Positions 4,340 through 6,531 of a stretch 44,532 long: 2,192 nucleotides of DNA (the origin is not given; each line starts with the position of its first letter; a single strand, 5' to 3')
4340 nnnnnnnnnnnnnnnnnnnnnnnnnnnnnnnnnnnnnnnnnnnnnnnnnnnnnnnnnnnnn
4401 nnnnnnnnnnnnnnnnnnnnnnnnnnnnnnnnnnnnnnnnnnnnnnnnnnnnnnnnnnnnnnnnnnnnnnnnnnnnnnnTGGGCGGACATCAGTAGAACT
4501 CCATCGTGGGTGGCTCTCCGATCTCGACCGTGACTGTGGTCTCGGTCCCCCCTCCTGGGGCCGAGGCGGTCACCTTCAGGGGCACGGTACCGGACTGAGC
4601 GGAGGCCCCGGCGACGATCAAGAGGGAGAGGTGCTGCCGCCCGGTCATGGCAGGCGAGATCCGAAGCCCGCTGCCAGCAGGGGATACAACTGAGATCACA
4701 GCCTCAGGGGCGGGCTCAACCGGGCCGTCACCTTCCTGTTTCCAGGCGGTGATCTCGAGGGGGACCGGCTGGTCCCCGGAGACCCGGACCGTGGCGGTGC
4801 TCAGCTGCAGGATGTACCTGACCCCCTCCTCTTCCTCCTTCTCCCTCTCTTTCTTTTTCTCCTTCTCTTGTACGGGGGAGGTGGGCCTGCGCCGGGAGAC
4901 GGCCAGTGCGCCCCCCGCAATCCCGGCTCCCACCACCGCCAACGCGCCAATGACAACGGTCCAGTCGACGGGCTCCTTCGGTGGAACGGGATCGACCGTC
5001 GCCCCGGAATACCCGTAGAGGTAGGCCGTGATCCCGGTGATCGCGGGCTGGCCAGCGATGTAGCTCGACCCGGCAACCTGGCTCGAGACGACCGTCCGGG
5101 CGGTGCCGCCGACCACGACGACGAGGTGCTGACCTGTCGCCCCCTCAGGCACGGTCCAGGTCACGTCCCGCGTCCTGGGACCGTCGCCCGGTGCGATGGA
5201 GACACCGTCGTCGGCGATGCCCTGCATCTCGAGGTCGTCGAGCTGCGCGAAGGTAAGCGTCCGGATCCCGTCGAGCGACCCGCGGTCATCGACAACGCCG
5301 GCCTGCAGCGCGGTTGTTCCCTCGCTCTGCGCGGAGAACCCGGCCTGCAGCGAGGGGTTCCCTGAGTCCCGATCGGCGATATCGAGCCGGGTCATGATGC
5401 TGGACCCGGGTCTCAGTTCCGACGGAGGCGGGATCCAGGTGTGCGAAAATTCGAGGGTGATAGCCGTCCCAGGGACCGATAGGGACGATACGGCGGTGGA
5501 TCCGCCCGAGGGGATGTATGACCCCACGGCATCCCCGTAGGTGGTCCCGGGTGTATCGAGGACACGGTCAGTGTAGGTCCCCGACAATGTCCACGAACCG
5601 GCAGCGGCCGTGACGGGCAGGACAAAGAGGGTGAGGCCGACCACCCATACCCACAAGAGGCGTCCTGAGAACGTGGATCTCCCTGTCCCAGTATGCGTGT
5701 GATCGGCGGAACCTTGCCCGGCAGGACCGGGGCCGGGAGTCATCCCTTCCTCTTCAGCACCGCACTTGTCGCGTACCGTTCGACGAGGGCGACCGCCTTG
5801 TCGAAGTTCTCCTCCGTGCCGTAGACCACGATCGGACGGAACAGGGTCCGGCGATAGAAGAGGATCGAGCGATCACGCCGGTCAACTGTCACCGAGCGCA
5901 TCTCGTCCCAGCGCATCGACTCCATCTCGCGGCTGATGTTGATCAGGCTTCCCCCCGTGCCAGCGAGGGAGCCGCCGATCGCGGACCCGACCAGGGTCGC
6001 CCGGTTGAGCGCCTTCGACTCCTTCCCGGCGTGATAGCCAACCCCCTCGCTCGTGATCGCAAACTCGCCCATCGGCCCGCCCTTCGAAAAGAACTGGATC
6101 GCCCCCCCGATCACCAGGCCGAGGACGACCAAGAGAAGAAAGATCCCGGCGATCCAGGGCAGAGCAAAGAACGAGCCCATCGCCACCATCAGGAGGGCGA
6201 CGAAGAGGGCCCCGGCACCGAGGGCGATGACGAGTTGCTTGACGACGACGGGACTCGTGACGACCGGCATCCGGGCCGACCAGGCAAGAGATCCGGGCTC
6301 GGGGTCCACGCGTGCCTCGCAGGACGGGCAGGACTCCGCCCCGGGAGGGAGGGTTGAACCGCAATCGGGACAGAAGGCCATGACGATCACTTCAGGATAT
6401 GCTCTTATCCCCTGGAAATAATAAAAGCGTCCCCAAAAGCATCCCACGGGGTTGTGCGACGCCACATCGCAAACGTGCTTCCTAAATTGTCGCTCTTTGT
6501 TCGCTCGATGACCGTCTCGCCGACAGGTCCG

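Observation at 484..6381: Tightly coupled three-gene membrane-associated operon built around a 1,322-aa protein with no recognisable family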

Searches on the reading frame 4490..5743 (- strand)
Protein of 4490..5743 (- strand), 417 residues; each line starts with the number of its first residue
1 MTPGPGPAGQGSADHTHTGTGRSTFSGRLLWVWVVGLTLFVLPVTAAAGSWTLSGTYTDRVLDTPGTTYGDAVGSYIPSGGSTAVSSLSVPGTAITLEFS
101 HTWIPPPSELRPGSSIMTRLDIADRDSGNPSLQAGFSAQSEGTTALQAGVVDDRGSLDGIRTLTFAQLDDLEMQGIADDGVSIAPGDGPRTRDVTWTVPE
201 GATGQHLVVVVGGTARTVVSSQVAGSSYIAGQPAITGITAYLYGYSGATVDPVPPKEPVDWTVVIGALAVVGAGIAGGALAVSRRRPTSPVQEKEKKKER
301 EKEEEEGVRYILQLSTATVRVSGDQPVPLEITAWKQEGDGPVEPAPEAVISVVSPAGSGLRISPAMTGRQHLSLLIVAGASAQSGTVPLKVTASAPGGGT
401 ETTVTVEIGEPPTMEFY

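Call 3: search_protein_families(library=pfam, proteins=[window:4490-5743:-], max_evalue=1)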
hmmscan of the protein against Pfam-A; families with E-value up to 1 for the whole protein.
window:4490-5743:- (417 aa): 2 families
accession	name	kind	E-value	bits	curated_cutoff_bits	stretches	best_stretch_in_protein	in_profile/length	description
PF00428.24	Ribosomal_60s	-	0.14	13.2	28.1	1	269-306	40-80/88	60s Acidic ribosomal protein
PF03918.19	CcmH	-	0.16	11.7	25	1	238-301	74-137/143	Cytochrome C biogenesis protein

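Call 4: search_protein_families(library=ncbifam, proteins=[window:4490-5743:-], max_evalue=1)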
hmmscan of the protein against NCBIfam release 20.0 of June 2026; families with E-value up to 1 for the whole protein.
window:4490-5743:- (417 aa): 1 family
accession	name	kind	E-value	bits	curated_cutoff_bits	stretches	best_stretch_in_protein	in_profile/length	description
NF058597.1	CoaZ_rpt_PGGG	domain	0.0056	16.7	30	1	367-408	47-88/88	choice-of-anchor Z repeating domain-containing protein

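Call 5: search_protein_families(library=padloc, proteins=[window:4490-5743:-], max_evalue=1)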
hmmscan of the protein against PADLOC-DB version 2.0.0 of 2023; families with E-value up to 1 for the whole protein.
window:4490-5743:- (417 aa): 0 families

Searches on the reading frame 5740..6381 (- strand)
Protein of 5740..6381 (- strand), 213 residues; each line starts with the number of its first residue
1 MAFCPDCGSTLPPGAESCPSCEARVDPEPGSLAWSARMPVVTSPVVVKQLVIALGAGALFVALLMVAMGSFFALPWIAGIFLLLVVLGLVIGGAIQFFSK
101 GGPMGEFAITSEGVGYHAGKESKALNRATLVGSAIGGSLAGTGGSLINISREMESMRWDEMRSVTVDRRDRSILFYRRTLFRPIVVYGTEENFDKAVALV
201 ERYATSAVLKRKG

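Call 3: search_protein_families(library=pfam, proteins=[window:5740-6381:-], max_evalue=1)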
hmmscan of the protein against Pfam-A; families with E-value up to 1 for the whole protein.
window:5740-6381:- (213 aa): 5 families
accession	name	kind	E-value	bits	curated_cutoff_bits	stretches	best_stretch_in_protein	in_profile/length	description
PF13240.11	Zn_Ribbon_1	-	0.00042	20.5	25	1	3-21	1-19/23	zinc-ribbon domain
PF12773.13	DZR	-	0.00046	20.7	27.3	1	3-27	14-36/45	Double zinc ribbon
PF13248.11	Zn_ribbon_3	-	0.0014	18.4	27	1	4-24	5-25/26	zinc-ribbon domain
PF10571.15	UPF0547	-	0.21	12.2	29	1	4-21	3-20/26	Uncharacterised protein family UPF0547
PF02150.21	Zn_ribbon_RPB9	-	0.46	10.8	25.2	0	1-12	1-12/36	RNA polymerases M/15 Kd subunit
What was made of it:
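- Checked: P1 has an N-terminal zinc ribbon (Pfam Zn_Ribbon_1/DZR, below the curated cut-off, call 3).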

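Call 4: search_protein_families(library=ncbifam, proteins=[window:5740-6381:-], max_evalue=1)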
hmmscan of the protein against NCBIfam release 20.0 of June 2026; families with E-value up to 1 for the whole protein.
window:5740-6381:- (213 aa): 1 family
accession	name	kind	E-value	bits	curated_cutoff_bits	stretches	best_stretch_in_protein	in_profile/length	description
NF049953.1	ribbon_DG_selen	exception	0.45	10.4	130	1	2-22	148-168/172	zinc ribbon-containing (seleno)protein DG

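Call 5: search_protein_families(library=padloc, proteins=[window:5740-6381:-], max_evalue=1)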
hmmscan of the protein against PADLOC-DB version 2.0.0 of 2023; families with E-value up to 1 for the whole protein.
window:5740-6381:- (213 aa): 0 families

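Call 19: find_homologous_proteins(query=window:5740-6381:-)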
Query window:5740-6381:- (213 aa): 45 proteins with E <= 0.001 among 2521 candidates.
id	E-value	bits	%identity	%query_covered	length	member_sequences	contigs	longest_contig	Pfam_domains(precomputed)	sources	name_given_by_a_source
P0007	1.0e-131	455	97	100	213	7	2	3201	-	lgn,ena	-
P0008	1.3e-118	412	89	100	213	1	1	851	-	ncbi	-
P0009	3.5e-118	411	88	100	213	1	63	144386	-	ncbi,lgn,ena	ncbi:hypothetical protein DSECCO2_321430 [anaerobic digester metagenome]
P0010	2.0e-113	395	85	100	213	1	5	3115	-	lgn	-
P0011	2.0e-113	395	85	100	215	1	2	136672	-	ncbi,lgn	-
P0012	8.0e-113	393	85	100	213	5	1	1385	-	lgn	-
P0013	1.3e-110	386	84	100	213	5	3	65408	PF13240.12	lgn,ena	-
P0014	2.1e-108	379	84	100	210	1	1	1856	-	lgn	-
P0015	5.5e-107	374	80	100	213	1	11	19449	-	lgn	-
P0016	6.9e-88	312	69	100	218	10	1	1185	-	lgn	-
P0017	2.7e-87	310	69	100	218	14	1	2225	-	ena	-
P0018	8.9e-82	292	81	83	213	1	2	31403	-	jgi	jgi:hypothetical protein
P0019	9.9e-75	269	58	100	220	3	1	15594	PF13240.12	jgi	jgi:hypothetical protein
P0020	4.1e-74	267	59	99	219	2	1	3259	-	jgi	jgi:hypothetical protein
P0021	3.0e-73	264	59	99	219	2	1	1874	-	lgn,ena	-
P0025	1.3e-61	226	54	100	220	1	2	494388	-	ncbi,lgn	-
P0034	8.7e-59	217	49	100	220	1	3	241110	-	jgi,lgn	jgi:hypothetical protein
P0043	2.9e-54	202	46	100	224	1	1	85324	PF13240.12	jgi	jgi:hypothetical protein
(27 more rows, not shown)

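Call 20: find_encoding_contigs(protein=P0025, flank=10000, max_places=2)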
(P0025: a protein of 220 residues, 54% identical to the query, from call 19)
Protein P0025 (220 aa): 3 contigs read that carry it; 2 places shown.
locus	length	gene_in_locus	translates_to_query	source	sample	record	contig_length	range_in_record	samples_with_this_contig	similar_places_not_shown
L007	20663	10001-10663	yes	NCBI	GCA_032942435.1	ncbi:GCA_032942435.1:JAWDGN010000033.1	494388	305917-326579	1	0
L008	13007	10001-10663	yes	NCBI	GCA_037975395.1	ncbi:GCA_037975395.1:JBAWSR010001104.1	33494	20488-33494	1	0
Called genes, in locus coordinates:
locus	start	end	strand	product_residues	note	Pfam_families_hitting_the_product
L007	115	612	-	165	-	-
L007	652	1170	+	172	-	-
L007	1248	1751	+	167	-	PF13432:TPR_16 (faint), PF00515:TPR_1, PF07719:TPR_2, PF13181:TPR_8 (weak), PF13424:TPR_12 (weak), PF13428:TPR_14, PF13414:TPR_11, PF13431:TPR_17 (weak), +4 more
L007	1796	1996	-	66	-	-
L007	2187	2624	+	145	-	PF13424:TPR_12 (faint), PF00515:TPR_1 (faint), PF07719:TPR_2 (faint), PF13181:TPR_8 (faint), PF13428:TPR_14 (faint), PF13432:TPR_16 (faint), PF13414:TPR_11 (faint), PF14559:TPR_19, +1 more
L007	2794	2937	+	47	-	-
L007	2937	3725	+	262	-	-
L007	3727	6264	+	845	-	-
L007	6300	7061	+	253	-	PF16697:Yop-YscD_cpl (weak), PF00498:FHA, PF17032:Zn_ribbon_15 (faint), PF24460:DUF7575 (faint), PF24463:DUF7577 (faint), PF12773:DZR, PF13240:Zn_Ribbon_1 (weak), PF13248:Zn_ribbon_3 (weak)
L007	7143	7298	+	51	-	-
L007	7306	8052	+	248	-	PF10005:Zn_ribbon_DZR_6 (faint), PF14803:Zn_ribbon_Nudix (faint), PF17032:Zn_ribbon_15 (faint), PF12773:DZR, PF13240:Zn_Ribbon_1 (weak), PF12773:DZR, PF13240:Zn_Ribbon_1 (weak), PF13248:Zn_ribbon_3 (weak), +3 more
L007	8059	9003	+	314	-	-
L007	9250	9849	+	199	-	PF13240:Zn_Ribbon_1 (weak)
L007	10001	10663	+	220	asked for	-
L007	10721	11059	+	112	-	PF13240:Zn_Ribbon_1 (weak)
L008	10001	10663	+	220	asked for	-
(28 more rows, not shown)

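Call 21: find_encoding_contigs(protein=P0034, flank=10000, max_places=2)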
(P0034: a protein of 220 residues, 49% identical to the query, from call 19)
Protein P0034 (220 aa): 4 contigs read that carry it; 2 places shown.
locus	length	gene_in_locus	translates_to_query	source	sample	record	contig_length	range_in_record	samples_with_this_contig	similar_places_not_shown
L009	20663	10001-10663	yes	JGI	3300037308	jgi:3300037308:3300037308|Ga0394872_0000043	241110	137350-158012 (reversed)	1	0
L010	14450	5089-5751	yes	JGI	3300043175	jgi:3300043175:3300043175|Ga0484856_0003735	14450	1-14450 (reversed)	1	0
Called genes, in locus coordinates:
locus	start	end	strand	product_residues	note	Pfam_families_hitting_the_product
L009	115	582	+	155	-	PF03729:DUF308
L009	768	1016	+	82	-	PF13646:HEAT_2, PF02985:HEAT (faint)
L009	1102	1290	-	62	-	-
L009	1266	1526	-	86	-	-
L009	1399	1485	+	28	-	-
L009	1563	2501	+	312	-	PF01068:DNA_ligase_A_M, PF04679:DNA_ligase_A_C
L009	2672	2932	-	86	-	-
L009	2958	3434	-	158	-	PF13240:Zn_Ribbon_1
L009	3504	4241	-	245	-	-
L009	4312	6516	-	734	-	-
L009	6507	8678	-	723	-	-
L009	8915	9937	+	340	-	-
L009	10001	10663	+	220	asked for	-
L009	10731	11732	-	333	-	-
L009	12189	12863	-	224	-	PF09968:DUF2202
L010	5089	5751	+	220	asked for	-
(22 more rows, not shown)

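Call 22: find_encoding_contigs(protein=P0043, flank=10000, max_places=2)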
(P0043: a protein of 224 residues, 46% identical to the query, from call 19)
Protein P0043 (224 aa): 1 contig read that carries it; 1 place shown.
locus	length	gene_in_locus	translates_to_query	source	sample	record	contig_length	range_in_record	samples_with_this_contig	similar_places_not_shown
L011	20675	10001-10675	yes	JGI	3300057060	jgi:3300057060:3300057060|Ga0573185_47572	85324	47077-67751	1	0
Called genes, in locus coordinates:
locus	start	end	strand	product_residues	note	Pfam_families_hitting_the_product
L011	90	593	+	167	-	PF00515:TPR_1, PF07719:TPR_2, PF13181:TPR_8 (weak), PF13424:TPR_12 (weak), PF13428:TPR_14 (weak), PF13371:TPR_9 (weak), PF13414:TPR_11, PF13432:TPR_16 (weak), +3 more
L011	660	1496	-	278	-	PF13367:PrsW-protease, PF13240:Zn_Ribbon_1 (weak)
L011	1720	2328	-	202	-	PF13240:Zn_Ribbon_1 (weak)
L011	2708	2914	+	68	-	-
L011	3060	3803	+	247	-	-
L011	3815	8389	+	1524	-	-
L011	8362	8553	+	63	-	-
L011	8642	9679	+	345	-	-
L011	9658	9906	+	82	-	-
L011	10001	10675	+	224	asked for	PF13240:Zn_Ribbon_1 (weak)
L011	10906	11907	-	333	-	-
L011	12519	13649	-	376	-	-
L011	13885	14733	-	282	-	PF00376:MerR (weak), PF13411:MerR_1, PF06445:GyrI-like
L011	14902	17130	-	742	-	PF00989:PAS, PF08448:PAS_4, PF13426:PAS_9, PF13185:GAF_2, PF13426:PAS_9, PF00989:PAS, PF13426:PAS_9, PF08447:PAS_3, +6 more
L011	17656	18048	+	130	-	-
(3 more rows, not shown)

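Call 66: search_solved_structures(query=A4, max_evalue=10)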
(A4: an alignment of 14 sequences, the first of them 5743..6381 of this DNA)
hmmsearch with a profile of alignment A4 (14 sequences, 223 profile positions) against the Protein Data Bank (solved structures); distinct sequences matched with E-value up to 10: 22.
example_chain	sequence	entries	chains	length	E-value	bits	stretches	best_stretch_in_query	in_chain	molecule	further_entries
7y9n_A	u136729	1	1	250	0.086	15.4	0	143-165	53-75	Spike protein S2',5HB-H2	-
6wi7_A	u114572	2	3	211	0.34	13.5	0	3-26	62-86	E3 ubiquitin-protein ligase RING2, Polycomb complex protein BMI-1 chimera | E3 ubiquitin-protein ligase RING2,Polycomb complex protein BMI-1 chimera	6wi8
5a8i_A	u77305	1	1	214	0.38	13.3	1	4-55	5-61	ARNA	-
8s05_C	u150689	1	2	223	0.58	12.7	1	4-55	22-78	Conserved protein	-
9p3z_A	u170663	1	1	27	0.71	12.4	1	1-25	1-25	Zinc finger C4H2 domain-containing protein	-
1gl9_B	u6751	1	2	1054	0.84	12.2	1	4-33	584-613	REVERSE GYRASE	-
4ap4_A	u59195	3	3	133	0.88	12.1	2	3-27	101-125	E3 UBIQUITIN LIGASE RNF4 | E3 UBIQUITIN-PROTEIN LIGASE RNF4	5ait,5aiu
1gku_B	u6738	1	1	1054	0.9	12.1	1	4-33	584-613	REVERSE GYRASE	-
2xeu_A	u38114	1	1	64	0.94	12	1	3-27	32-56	RING FINGER PROTEIN 4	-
7oqy_Y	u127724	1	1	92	0.96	12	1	1-47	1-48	DNA-directed RNA polymerase, subunit M (RpoM-2)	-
3ng2_A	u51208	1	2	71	1.1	11.8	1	3-27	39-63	RING finger protein 4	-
4ppe_A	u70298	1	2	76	1.1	11.8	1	3-27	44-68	E3 ubiquitin-protein ligase RNF4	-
8fa2_D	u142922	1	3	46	1.2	11.7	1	144-165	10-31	Spike protein S2' 42G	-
9sfa_A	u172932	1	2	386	2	10.9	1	2-30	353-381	Putative regulatory protein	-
4v6u_Bg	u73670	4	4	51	2.2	10.8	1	4-32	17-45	50S ribosomal protein L40e | Large ribosomal subunit protein eL40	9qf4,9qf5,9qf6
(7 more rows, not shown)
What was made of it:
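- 5740..6381 (-): P1, 213 aa. N-terminal zinc ribbon, two TM segments, and a conserved cytoplasmic C-terminal domain (motif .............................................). A PDB profile search found nothing (call 66).
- Closest known: Zinc-ribbon. Same: The P1 profile touches the ArnA ribbon weakly (E 0.38, call 66).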
